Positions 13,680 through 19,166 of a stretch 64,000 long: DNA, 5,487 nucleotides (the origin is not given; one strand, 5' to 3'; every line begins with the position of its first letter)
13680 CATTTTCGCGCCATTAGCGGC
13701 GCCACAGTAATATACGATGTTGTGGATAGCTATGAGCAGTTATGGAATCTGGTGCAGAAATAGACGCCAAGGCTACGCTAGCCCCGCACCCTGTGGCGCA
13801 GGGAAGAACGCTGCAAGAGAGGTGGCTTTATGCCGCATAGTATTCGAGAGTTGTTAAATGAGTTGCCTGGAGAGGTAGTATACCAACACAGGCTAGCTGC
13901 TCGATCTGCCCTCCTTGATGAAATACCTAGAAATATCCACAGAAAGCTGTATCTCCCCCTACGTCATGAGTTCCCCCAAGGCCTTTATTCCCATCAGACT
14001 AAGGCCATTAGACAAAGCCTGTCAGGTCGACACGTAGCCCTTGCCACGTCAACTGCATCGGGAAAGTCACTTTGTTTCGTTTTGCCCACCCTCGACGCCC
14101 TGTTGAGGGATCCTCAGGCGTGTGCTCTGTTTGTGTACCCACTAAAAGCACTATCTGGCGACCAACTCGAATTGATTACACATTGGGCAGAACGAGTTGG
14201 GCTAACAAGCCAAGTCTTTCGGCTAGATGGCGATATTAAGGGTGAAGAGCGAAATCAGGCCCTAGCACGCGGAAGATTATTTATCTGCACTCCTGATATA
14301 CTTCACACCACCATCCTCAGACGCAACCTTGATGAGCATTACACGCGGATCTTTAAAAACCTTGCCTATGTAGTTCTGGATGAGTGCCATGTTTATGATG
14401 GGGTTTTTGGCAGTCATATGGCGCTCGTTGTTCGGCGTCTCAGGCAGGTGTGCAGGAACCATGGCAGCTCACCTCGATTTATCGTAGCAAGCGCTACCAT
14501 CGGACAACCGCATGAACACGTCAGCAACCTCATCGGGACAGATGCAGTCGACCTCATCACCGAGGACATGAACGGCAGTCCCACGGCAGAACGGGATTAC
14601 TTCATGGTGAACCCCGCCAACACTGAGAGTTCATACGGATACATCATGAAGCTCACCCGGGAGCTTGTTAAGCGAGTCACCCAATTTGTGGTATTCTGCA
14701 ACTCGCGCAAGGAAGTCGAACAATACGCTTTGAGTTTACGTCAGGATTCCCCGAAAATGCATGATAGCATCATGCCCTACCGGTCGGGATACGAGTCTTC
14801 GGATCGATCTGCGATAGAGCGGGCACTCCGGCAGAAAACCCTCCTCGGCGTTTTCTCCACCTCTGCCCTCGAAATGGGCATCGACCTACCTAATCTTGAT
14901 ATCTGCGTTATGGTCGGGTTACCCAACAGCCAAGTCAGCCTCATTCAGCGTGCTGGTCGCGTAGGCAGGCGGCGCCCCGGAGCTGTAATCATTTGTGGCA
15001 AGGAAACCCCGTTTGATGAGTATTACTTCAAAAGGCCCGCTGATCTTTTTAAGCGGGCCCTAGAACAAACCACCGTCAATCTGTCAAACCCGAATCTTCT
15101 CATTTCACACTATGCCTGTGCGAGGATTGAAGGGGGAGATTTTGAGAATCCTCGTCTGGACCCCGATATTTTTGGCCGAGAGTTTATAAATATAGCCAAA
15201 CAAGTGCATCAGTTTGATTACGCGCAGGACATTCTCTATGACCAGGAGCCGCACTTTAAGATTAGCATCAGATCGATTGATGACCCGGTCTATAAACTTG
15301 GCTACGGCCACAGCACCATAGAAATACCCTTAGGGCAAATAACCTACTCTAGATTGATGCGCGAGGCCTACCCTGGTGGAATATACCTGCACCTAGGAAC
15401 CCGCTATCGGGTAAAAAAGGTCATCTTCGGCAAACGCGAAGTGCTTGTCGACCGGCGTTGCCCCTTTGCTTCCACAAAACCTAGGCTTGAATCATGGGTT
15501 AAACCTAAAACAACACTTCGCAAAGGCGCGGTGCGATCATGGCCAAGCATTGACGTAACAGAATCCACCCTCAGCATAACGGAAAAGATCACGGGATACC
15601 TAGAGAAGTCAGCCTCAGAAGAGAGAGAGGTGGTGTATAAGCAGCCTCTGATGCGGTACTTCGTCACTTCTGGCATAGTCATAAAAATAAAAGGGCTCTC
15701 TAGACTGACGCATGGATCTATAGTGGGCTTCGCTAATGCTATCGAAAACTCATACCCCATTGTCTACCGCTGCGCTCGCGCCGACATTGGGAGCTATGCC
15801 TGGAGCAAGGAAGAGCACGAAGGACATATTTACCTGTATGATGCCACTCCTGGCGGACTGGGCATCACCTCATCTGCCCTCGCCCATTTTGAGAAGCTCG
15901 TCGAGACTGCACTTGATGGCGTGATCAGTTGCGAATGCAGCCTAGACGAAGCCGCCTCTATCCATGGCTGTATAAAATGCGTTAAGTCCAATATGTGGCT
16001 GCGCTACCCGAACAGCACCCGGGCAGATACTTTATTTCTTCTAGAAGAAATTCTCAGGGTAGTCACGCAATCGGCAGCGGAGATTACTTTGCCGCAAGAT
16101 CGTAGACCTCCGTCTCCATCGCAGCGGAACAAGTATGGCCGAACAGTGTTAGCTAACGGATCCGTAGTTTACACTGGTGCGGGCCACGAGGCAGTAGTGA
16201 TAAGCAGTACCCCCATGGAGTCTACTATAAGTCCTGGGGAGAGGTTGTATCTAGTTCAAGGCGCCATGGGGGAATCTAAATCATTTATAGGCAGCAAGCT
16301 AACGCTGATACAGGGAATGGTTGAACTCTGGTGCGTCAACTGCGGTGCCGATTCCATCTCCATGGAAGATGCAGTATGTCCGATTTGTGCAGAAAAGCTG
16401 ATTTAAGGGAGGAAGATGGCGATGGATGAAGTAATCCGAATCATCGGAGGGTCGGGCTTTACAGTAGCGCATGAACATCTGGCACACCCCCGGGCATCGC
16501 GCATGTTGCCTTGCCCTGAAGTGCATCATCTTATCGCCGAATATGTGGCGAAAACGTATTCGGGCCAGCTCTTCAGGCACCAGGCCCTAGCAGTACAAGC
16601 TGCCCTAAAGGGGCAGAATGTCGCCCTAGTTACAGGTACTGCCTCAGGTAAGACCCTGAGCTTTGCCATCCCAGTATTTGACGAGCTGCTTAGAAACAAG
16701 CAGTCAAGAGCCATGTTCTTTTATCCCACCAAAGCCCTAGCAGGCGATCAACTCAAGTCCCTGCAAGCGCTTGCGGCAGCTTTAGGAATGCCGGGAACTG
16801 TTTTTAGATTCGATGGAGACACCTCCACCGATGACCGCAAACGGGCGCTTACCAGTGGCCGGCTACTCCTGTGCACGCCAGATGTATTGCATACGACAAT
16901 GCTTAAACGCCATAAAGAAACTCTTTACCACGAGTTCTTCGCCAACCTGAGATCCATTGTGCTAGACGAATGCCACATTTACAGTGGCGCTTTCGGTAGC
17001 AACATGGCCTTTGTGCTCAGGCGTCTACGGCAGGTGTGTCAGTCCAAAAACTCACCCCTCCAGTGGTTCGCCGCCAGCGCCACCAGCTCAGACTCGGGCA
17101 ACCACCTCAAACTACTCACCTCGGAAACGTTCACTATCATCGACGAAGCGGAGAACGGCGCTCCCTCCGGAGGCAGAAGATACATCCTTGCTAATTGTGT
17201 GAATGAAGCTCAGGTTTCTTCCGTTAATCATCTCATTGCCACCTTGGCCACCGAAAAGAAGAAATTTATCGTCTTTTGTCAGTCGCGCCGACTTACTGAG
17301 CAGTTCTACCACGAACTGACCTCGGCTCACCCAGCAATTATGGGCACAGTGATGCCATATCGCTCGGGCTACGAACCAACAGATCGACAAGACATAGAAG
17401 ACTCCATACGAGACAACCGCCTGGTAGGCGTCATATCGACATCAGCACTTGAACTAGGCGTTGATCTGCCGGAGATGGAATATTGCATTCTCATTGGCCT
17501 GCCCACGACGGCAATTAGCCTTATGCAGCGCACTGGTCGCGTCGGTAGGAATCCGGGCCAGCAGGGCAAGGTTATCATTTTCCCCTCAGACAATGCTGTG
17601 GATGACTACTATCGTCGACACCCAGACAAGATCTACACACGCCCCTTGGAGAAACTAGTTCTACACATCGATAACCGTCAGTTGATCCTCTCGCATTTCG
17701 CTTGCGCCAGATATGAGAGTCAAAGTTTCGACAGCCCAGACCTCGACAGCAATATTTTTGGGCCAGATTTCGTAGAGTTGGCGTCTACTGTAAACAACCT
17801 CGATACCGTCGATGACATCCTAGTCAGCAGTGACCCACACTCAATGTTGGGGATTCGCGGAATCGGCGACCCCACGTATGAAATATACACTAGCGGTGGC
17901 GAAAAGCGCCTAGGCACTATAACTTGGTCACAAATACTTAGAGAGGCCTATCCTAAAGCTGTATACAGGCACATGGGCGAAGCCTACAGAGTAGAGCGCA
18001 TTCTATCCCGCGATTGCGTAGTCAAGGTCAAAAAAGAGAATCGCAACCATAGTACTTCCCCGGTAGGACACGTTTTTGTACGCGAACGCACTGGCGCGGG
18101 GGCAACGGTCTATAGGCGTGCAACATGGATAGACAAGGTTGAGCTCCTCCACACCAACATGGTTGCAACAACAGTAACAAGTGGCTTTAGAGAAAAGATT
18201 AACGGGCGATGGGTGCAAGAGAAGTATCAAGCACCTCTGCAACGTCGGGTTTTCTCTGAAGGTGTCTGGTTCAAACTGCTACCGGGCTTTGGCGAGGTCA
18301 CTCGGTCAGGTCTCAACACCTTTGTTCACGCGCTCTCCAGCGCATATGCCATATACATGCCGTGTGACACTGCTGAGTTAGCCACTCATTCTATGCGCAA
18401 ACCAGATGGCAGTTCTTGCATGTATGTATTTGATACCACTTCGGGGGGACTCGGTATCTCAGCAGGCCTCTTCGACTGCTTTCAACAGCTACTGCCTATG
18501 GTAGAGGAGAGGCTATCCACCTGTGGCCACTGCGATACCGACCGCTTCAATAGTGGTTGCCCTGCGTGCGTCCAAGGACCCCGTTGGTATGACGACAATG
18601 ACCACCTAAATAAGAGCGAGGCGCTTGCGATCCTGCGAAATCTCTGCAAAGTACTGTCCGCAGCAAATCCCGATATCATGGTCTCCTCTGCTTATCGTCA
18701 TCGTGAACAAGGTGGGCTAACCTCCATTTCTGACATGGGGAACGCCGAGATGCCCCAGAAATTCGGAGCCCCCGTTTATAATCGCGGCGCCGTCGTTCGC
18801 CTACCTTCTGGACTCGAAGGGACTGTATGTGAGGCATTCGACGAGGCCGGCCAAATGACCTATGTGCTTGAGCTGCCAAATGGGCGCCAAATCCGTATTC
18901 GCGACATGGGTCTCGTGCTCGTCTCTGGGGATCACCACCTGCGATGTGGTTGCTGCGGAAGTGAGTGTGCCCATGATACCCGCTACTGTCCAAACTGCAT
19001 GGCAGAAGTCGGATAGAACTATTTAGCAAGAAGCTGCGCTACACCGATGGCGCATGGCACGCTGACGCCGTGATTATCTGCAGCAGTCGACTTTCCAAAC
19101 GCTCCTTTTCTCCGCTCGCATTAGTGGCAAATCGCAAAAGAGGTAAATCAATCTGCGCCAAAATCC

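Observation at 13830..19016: Tandem, anciently diverged MrfA/YprA-like helicase-DUF1998 paralogs with no MrfB-type exonuclease partner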

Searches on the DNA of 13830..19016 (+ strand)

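Call 7: search_dna_similar(query=window:13830-19016:+, collection=ecoli_genomes, mode=near)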
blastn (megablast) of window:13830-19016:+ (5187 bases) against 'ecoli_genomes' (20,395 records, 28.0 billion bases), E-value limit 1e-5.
No match.

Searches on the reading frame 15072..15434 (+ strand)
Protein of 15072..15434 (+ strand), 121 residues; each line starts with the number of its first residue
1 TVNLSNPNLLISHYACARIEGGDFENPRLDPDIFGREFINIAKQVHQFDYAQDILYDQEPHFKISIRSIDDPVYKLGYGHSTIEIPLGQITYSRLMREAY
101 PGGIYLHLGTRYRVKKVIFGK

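Call 41: find_related_loci(query=A3, collection=metagenome_contigs, flank=10000)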
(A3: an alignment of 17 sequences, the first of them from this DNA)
Query A3 (121 aa) in metagenome_contigs; peptide patterns used: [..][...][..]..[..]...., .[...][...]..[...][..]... (x = any residue, [..] = any of these).
119 stretches matched a pattern; 7 encode a relative of the query (tblastn E <= 1e-3); 7 distinct loci.
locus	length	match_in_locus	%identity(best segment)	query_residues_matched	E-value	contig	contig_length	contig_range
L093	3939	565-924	49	2-121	1e-43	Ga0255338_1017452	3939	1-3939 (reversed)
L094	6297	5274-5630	48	1-119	3e-37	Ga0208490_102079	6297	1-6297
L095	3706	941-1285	43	2-118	2e-31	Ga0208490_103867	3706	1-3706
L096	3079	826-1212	38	2-117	2e-25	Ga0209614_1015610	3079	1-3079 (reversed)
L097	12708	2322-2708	41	2-117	2e-25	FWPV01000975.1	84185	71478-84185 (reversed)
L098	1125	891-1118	40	24-101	9e-17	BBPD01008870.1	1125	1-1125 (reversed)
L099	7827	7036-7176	40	29-75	7e-11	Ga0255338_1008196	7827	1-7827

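Call 42: find_related_loci(query=A3, collection=viral_contigs, flank=10000)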
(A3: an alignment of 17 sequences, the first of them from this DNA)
Query A3 (121 aa) in viral_contigs; peptide patterns used: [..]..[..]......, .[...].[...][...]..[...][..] (x = any residue, [..] = any of these).
41 stretches matched a pattern, but none encodes a relative of the query by tblastn (E <= 1e-3).

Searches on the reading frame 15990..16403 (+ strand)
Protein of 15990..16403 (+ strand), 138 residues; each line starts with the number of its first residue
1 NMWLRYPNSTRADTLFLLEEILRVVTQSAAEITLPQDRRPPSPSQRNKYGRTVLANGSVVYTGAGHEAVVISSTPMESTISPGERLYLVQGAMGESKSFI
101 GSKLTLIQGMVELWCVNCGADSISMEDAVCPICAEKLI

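Call 47: search_protein_families(library=pfam, proteins=[window:15990-16403:+], max_evalue=5)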
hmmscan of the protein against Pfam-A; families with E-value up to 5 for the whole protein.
window:15990-16403:+ (138 aa): 4 families
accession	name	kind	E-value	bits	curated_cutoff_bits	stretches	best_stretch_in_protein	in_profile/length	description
PF13248.11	Zn_ribbon_3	-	0.001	18.9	27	1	115-135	5-24/26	zinc-ribbon domain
PF05392.16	COX7B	-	0.0054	16.8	27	1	21-63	8-51/79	Cytochrome C oxidase chain VIIB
PF01155.25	HypA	-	0.024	15.1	28.9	1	96-135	54-94/112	Hydrogenase/urease nickel incorporation, metallochaperone, hypA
PF12773.13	DZR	-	0.072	13.7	27.3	1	112-133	24-44/45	Double zinc ribbon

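Call 72: predict_structure(alignment_id=A5)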
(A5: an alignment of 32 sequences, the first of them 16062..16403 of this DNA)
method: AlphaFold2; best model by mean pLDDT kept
length: 114 residues; sequences in the alignment: 32
mean_pLDDT: 88.2   pTM: 0.72
mean pLDDT of the five models: 88.2, 87.7, 87.6, 87.1, 86.6
residues with pLDDT >= 90: 83; 70-90: 9; 50-70: 22; < 50: 0
segments of 3 or more residues with pLDDT < 50: none
pLDDT, mean of each block of 10 residues (from residue 1): 64 56 84 98 98 86 97 97 97 95 97 94
secondary structure, 60 per line:
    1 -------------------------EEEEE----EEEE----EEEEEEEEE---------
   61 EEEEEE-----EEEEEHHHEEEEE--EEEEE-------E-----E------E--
elements in order: E26-30 E35-38 E43-51 E61-66 E72-76 E80-84 E87-91

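Call 76: fold_search(model_id=the predicted structure, library=pdb)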
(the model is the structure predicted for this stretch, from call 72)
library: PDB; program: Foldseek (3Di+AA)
matches with E <= 10: 774; with E <= 0.001: 0
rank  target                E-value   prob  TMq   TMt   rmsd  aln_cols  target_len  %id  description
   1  7pzy_F                1.8e-02  1.00  0.41  0.19   9.8        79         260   15  Structure of the vacant Candida albicans 80S ribosome (released 2022-05-18)
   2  9n74_L4               2.5e-02  1.00  0.42  0.20  11.8        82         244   10  SSU processome maturation and disassembly, State H (released 2025-10-29)
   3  6t4q_SE               3.3e-02  1.00  0.42  0.19  11.8        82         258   10  Structure of yeast 80S ribosome stalled on the CGA-CCG inhibitory codon combination. (released 2019-12-25)
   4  9mr4_x                3.8e-02  1.00  0.42  0.19  10.1        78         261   14  NAC: Ribosome nascent chain complex(Oxa1L) (released 2025-08-20)
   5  8c3a_G                3.8e-02  1.00  0.41  0.19  10.1        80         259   15  Crystal structure of ailanthone bound to the Candida albicans 80S ribosome (released 2024-01-10)
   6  8fvy_E                4.1e-02  1.00  0.41  0.19  12.5        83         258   10  40S subunit of the Giardia lamblia 80S ribosome (released 2024-01-24)
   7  9npx_D                4.3e-02  1.00  0.41  0.19   2.1        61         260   16  SARS-CoV-2 nsp1 bound to the Rhinolophus lepidus 40S ribosomal subunit (local refinement of the 40S body) (released 2025-06-11)
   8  8q7z_Ad               4.5e-02  1.00  0.41  0.18   2.3        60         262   15  Structure of the G. gallus 80S non-rotated ribosome (released 2024-08-28)
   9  7olc_SE               4.5e-02  1.00  0.41  0.19  10.2        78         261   10  Thermophilic eukaryotic 80S ribosome at idle POST state (released 2022-01-26)
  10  7qca_SE0              4.5e-02  1.00  0.41  0.19   9.1        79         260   18  Spraguea lophii ribosome (released 2022-11-30)
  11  6zon_q                5.0e-02  1.00  0.42  0.20   2.0        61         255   15  SARS-CoV-2 Nsp1 bound to a human 43S preinitiation ribosome complex - state 1 (released 2020-07-29)
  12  8oj3_G                5.0e-02  1.00  0.41  0.19   8.9        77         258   16  Crystal structure of the Candida albicans 80S ribosome in complex with geneticin G418 (rotated state) (released 2024-10-09)
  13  5xxu_E                5.3e-02  1.00  0.42  0.19   2.0        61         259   11  Small subunit of Toxoplasma gondii ribosome (released 2017-08-30)
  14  4kzx_E                5.3e-02  1.00  0.41  0.19   2.1        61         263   18  Rabbit 40S ribosomal subunit in complex with eIF1. (released 2013-07-24)
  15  4v6x_AE               5.3e-02  1.00  0.41  0.19   2.1        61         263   18  Structure of the human 80S ribosome (released 2014-07-09)
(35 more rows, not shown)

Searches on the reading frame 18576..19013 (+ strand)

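Call 47: search_protein_families(library=pfam, proteins=[window:18576-19013:+], max_evalue=5)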
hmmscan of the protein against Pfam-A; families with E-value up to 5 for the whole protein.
window:18576-19013:+ (146 aa): 1 family
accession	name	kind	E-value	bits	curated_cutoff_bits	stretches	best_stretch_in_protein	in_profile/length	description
PF23548.1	Zn_ribbon_FGT1_2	-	1.1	9.4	27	0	121-129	2-10/35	FORGETTER1 second zinc ribbon domain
